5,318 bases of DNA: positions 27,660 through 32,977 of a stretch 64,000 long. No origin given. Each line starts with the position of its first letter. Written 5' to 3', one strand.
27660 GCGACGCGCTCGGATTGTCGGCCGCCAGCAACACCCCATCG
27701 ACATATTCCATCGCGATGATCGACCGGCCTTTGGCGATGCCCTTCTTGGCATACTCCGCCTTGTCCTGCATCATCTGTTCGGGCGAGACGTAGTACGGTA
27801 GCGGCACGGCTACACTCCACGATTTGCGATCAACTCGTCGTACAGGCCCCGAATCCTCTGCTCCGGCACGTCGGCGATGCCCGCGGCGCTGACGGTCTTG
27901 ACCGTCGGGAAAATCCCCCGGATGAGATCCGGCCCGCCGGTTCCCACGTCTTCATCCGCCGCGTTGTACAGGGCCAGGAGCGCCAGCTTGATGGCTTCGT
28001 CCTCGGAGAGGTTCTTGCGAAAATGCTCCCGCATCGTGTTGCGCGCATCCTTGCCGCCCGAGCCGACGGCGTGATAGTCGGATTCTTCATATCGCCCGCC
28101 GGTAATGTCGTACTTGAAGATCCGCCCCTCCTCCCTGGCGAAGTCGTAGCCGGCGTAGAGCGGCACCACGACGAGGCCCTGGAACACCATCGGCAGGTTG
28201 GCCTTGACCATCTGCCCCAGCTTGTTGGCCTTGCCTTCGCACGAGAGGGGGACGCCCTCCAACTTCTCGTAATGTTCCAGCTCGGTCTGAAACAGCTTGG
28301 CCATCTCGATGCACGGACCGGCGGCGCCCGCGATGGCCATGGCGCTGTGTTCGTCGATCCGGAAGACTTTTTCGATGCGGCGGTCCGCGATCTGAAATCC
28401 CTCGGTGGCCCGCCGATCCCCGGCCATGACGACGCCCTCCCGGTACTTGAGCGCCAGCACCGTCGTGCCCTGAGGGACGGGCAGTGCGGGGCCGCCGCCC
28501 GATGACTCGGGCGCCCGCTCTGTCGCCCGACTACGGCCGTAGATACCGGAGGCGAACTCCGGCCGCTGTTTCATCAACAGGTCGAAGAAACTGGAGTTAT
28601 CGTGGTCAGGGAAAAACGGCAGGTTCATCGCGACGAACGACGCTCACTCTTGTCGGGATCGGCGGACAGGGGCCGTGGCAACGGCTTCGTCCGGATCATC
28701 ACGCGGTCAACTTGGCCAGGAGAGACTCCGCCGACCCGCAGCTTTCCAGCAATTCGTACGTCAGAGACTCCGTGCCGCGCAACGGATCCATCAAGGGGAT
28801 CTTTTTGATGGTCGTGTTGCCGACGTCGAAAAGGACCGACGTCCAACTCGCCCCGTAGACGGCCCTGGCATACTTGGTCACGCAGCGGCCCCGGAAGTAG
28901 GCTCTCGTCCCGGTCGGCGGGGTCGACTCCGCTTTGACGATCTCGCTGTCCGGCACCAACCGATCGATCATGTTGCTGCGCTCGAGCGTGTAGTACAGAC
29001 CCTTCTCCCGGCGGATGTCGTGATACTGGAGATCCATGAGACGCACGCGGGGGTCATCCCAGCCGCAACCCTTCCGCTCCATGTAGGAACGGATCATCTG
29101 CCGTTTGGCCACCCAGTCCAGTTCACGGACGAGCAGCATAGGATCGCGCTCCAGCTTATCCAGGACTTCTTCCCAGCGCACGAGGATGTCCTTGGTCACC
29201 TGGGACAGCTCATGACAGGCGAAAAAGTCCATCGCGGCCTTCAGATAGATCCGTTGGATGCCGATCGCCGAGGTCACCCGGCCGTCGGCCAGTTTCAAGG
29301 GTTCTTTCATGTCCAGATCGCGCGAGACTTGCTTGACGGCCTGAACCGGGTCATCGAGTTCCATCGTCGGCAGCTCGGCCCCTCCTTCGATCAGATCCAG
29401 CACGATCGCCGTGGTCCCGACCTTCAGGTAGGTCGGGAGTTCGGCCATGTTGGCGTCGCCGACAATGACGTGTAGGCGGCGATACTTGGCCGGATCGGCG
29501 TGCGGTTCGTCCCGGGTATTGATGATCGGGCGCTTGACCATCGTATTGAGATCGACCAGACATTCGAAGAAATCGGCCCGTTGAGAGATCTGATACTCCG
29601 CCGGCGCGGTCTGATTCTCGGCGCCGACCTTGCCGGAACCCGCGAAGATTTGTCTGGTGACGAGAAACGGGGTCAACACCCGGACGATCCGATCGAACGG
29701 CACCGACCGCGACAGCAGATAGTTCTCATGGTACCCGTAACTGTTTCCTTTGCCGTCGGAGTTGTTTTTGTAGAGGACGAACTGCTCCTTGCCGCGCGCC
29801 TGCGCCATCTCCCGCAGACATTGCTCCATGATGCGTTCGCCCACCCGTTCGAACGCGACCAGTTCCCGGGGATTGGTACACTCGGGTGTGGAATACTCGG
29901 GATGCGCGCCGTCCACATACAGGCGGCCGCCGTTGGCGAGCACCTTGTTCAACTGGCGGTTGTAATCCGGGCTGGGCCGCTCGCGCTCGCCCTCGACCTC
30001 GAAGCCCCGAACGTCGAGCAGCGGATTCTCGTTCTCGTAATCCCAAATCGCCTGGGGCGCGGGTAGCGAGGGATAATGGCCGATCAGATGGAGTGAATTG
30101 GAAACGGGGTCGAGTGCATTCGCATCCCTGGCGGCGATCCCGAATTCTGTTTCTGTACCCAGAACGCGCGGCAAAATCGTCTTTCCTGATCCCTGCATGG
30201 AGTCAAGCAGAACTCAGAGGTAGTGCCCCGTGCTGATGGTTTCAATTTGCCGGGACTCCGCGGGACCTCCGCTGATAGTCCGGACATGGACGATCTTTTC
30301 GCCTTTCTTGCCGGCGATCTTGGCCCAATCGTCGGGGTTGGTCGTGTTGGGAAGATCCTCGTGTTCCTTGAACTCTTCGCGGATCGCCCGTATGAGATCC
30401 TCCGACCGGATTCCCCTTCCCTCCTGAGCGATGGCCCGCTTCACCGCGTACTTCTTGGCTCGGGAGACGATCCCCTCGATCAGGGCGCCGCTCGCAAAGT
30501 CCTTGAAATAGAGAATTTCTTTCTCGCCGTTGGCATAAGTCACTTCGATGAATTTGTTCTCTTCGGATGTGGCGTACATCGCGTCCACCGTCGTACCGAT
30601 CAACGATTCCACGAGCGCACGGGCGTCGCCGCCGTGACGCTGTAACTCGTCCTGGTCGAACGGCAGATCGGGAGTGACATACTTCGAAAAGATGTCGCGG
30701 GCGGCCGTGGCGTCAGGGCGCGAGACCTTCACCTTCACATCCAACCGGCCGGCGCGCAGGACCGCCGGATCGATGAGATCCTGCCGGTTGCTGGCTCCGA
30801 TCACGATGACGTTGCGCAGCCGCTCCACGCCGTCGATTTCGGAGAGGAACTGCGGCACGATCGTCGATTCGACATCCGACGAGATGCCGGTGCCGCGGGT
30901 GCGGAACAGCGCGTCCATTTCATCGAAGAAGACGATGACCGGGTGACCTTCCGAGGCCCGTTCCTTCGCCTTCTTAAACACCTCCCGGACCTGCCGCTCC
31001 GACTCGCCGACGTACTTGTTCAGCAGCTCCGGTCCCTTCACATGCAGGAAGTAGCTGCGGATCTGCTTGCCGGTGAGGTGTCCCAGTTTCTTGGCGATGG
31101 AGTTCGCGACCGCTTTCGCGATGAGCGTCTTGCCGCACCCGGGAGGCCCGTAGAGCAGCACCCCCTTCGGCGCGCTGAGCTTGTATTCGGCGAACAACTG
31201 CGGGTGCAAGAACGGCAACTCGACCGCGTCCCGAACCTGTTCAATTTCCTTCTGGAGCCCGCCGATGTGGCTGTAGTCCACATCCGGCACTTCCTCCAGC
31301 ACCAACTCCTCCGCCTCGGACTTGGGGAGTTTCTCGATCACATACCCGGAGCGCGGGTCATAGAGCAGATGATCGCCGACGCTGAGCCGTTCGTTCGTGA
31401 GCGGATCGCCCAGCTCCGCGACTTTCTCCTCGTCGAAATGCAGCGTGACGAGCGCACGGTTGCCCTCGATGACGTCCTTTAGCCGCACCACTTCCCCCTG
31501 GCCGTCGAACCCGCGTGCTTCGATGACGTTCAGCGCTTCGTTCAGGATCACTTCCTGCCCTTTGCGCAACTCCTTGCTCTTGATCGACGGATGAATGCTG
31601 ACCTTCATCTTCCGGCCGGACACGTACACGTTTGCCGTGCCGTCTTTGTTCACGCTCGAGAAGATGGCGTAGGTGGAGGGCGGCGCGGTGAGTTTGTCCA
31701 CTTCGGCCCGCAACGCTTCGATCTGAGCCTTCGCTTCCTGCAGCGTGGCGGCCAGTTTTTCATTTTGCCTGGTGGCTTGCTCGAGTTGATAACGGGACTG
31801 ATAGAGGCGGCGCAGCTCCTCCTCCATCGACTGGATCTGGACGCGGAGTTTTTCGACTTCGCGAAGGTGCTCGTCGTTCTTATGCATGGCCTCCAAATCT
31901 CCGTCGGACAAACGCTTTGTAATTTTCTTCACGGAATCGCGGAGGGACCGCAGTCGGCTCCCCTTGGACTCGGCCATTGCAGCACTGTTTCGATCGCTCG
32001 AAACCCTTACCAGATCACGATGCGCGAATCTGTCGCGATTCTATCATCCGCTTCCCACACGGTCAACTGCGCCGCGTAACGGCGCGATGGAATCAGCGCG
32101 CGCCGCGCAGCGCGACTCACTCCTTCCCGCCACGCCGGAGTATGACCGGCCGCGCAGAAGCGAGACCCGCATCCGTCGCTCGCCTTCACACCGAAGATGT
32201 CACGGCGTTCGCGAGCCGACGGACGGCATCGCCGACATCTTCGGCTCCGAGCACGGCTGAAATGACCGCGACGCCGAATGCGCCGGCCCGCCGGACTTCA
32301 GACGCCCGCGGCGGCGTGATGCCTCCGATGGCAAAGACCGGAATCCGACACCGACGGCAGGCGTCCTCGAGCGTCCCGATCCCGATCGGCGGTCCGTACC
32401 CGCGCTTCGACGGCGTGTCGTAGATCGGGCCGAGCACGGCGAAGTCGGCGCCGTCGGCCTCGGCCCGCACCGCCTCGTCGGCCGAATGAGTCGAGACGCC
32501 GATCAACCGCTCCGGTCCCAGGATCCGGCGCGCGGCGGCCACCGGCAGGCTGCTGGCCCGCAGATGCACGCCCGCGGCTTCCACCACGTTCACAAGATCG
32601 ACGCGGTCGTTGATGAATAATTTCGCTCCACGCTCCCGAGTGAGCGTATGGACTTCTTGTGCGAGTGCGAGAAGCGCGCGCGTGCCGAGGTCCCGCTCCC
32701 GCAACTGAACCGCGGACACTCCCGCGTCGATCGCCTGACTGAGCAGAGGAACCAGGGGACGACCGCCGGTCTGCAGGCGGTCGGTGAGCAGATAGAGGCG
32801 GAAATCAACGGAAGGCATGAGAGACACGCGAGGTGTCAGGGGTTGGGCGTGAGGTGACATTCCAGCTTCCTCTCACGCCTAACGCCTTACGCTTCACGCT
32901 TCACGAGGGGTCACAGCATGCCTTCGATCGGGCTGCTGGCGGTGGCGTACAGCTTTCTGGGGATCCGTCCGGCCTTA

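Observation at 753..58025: Families of 7-nt-periodic repeats arranged as inverted arms at most intercistronic junctions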

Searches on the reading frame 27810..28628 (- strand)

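Call 64: search_protein_families(library=pfam, proteins=[window:27810-28628:-])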
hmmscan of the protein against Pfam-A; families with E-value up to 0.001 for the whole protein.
window:27810-28628:- (272 aa): 1 family
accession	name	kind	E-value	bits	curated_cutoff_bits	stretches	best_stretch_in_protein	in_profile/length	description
PF00227.31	Proteasome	-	3.9e-41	141.2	22.4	1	53-232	3-182/189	Proteasome subunit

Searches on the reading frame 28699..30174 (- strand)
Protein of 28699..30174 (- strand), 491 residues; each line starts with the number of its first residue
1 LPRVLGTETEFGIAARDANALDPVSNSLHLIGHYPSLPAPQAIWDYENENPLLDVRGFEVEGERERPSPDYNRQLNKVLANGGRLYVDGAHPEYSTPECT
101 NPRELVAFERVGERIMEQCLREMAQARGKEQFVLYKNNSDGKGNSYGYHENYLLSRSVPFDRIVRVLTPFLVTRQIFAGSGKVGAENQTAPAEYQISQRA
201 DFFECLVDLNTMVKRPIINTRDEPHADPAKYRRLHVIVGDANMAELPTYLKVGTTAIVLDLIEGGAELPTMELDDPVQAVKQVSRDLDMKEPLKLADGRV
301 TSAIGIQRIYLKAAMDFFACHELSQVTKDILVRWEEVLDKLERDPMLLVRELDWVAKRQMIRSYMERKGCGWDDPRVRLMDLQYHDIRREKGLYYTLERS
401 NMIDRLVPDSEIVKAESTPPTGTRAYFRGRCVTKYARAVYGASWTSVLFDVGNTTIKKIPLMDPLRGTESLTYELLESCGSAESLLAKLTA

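Call 64: search_protein_families(library=pfam, proteins=[window:28699-30174:-])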
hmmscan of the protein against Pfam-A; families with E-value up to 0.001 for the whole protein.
window:28699-30174:- (491 aa): 1 family
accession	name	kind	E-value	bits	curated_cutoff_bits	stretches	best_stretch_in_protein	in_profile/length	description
PF03136.20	Pup_ligase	-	1.9e-176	587.9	25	1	3-447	1-440/441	Pup-ligase protein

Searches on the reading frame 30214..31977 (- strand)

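Call 64: search_protein_families(library=pfam, proteins=[window:30214-31977:-])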
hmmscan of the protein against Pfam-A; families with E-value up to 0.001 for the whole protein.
window:30214-31977:- (587 aa): 9 families
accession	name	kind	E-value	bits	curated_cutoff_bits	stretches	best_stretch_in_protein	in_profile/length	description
PF00004.35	AAA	-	2.6e-38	131.9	21.2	1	273-419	1-130/131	ATPase family associated with various cellular activities (AAA)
PF17758.7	Prot_ATP_ID_OB_N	-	6.7e-22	77.4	23.4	1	102-162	1-62/62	Proteasomal ATPase OB N-terminal domain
PF16450.11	Prot_ATP_ID_OB_C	-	2.1e-17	63.1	23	1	163-218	1-56/56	Proteasomal ATPase OB C-terminal domain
PF13191.12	AAA_16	-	1.9e-08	35.4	32.6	1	262-357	16-144/167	AAA ATPase domain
PF00910.28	RNA_helicase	-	1.9e-05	25.6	21.5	1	273-336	1-61/105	RNA helicase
PF13851.11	GAS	-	0.00054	19.8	32.3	0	27-97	34-105/200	Growth-arrest specific micro-tubule binding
PF20720.3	nSTAND3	-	0.00061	19.9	27.2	0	266-329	13-67/155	Novel STAND NTPase 3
PF05496.18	RuvB_N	-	0.00067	19.9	27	0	269-304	32-67/159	Holliday junction DNA helicase RuvB P-loop domain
PF06068.19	TIP49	-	0.00073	19.2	23.8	0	264-322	45-102/347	TIP49 P-loop domain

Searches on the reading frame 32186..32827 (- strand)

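Call 55: search_protein_families(library=pfam, proteins=[window:32186-32827:-])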
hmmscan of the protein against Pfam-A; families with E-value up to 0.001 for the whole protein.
window:32186-32827:- (213 aa): 1 family
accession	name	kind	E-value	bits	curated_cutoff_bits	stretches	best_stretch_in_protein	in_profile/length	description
PF02581.23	TMP-TENI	-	3.6e-58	196.3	27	1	11-192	1-180/180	Thiamine monophosphate synthase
